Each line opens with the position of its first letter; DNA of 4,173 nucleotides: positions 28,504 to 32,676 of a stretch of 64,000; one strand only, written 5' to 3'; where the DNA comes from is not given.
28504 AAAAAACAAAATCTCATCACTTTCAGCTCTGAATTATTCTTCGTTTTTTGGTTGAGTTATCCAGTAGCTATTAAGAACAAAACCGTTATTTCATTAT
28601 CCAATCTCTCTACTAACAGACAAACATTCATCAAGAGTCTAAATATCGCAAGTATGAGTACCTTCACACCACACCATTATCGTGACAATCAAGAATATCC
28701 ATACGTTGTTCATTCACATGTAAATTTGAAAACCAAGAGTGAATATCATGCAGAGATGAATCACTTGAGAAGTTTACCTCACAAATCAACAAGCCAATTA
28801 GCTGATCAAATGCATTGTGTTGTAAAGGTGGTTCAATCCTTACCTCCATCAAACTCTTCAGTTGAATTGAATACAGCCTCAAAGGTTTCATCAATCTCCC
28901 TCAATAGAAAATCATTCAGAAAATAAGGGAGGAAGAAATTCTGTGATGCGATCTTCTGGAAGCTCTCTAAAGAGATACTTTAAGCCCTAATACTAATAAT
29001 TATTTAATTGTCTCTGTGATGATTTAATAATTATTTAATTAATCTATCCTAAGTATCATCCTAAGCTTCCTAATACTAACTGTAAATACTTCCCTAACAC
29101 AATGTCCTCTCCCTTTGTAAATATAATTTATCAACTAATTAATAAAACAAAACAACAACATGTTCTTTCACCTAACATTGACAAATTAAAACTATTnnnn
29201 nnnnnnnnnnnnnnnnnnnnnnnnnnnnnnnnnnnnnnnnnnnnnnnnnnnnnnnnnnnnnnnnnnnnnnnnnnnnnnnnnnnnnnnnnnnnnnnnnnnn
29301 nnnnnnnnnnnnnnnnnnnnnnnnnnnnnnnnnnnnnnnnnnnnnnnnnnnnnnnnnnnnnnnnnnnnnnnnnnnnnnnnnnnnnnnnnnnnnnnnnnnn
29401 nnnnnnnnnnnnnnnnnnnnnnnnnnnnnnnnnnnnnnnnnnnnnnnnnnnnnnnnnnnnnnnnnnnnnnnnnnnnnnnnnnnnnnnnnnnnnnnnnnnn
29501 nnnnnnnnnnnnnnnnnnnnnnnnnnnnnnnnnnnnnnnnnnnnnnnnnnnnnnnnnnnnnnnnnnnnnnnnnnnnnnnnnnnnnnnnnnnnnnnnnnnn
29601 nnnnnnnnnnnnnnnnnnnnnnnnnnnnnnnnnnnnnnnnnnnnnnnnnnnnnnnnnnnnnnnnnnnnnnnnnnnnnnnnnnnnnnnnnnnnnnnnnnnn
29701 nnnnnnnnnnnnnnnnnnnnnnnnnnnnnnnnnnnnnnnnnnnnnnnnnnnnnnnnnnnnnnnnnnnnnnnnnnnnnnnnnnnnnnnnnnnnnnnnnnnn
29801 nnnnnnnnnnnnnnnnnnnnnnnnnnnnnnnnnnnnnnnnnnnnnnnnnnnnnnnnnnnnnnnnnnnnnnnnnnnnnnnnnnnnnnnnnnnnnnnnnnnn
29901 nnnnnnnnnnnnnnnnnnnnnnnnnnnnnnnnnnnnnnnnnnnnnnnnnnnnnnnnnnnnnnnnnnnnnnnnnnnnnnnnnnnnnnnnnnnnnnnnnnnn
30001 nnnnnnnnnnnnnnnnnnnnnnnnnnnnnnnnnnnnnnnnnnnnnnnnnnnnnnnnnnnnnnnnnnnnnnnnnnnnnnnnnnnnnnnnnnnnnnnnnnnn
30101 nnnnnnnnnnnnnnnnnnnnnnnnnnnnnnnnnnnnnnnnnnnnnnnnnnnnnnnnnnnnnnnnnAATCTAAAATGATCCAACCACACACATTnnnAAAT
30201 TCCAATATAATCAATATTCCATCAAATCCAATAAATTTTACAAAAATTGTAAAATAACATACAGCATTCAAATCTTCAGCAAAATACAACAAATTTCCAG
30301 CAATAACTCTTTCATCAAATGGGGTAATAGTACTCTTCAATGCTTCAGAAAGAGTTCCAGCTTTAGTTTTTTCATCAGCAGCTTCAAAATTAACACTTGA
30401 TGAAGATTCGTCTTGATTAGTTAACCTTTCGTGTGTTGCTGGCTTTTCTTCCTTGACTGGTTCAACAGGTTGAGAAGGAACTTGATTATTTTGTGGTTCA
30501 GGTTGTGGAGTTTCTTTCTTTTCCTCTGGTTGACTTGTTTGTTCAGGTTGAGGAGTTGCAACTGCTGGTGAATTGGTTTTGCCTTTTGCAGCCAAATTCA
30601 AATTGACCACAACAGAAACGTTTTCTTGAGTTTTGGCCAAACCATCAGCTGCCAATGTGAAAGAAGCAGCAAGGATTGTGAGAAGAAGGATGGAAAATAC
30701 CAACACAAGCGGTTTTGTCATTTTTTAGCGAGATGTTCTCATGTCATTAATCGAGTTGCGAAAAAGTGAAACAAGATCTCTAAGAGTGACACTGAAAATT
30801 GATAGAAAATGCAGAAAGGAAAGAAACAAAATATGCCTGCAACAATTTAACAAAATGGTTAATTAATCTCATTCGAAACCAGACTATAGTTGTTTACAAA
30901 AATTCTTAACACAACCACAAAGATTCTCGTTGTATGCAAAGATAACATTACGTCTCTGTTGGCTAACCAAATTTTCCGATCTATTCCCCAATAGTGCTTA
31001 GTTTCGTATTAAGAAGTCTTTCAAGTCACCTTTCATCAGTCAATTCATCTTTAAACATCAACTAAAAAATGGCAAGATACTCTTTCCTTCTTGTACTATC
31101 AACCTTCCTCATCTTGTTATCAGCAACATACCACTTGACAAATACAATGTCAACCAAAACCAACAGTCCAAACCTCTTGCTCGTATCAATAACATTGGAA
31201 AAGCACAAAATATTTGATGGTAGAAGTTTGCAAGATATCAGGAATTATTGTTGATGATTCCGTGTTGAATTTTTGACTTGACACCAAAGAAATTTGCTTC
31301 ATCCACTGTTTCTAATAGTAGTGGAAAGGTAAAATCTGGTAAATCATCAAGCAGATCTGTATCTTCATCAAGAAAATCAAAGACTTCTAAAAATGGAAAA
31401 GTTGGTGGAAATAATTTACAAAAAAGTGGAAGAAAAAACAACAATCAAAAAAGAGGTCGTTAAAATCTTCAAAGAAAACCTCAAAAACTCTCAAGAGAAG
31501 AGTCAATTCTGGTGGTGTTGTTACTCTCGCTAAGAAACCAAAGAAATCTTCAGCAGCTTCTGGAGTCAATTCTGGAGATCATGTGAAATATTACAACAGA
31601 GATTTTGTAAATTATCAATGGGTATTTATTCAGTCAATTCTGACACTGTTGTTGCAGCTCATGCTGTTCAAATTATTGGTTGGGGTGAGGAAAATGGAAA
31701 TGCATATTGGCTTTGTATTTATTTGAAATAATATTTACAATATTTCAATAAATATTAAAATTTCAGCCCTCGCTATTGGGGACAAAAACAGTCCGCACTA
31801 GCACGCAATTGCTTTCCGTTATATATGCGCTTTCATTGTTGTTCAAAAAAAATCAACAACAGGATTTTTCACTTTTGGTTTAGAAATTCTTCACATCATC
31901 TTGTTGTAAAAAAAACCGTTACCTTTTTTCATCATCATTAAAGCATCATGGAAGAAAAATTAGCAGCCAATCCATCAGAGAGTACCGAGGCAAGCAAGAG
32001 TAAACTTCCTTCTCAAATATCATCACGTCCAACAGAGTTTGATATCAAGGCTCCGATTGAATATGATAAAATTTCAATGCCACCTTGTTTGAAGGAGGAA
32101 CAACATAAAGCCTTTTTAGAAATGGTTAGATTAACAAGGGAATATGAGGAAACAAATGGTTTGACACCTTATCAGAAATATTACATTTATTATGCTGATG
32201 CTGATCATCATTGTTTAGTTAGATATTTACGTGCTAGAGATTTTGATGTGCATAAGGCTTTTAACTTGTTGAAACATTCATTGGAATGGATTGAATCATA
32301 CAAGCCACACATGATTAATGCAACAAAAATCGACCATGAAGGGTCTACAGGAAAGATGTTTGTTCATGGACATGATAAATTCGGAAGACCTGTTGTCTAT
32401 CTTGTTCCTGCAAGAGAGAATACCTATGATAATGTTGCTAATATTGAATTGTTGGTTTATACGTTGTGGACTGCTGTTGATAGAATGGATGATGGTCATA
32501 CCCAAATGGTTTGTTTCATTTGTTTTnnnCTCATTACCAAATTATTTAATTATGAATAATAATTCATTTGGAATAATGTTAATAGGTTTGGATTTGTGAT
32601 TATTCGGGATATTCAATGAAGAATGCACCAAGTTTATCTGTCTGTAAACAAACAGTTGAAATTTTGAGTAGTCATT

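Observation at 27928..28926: Tandem pair of small paralogous proteins with conserved EYPYVV and QL[SA]DQMHCV motifs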

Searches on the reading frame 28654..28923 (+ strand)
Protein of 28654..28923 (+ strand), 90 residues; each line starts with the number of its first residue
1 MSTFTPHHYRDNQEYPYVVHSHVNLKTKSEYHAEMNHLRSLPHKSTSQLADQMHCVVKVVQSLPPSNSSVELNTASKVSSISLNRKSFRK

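Call 9: search_protein_families(library=pfam, proteins=[window:28654-28923:+], max_evalue=0.01)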
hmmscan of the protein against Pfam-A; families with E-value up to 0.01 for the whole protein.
window:28654-28923:+ (90 aa): 0 families

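Call 61: search_protein_families(library=pfam, proteins=[window:28654-28923:+], max_evalue=1)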
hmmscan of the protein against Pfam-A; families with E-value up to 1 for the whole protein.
window:28654-28923:+ (90 aa): 0 families

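Call 72: predict_structure(alignment_id=A6)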
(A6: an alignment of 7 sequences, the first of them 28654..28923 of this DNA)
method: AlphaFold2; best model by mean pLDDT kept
length: 90 residues; sequences in the alignment: 7
mean_pLDDT: 64.9   pTM: 0.27
mean pLDDT of the five models: 64.9, 64.9, 62.5, 61.1, 60.0
residues with pLDDT >= 90: 3; 70-90: 34; 50-70: 25; < 50: 28
segments of 3 or more residues with pLDDT < 50: 6-10, 12-22, 69-74
pLDDT, mean of each block of 10 residues (from residue 1): 52 48 67 89 82 84 63 49 51
secondary structure, 60 per line:
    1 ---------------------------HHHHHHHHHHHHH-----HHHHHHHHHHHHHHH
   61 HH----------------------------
elements in order: H28-40 H46-62

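Call 74: fold_search(model_id=the predicted structure, library=pdb)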
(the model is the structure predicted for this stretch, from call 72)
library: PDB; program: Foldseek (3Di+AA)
matches with E <= 10: 0; with E <= 0.001: 0
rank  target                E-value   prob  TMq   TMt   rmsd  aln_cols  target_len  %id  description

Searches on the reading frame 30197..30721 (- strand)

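Call 9: search_protein_families(library=pfam, proteins=[window:30197-30721:-], max_evalue=0.01)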
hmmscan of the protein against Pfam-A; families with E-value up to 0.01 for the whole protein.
window:30197-30721:- (175 aa): 1 family
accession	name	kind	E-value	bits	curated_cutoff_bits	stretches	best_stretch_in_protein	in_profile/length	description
PF05887.16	Trypan_PARP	-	0.0046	17.4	100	1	10-98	5-93/134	Procyclic acidic repetitive protein (PARP)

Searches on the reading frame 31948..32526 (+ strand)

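Call 9: search_protein_families(library=pfam, proteins=[window:31948-32526:+], max_evalue=0.01)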
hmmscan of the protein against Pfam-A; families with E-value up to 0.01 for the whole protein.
window:31948-32526:+ (193 aa): 2 families
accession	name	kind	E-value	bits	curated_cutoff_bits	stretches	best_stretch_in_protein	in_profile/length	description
PF03765.21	CRAL_TRIO_N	-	7.6e-11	42.5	23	1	67-109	15-53/54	CRAL/TRIO, N-terminal domain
PF00650.25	CRAL_TRIO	-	3.8e-07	30.5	22.6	1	133-191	2-62/153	CRAL/TRIO domain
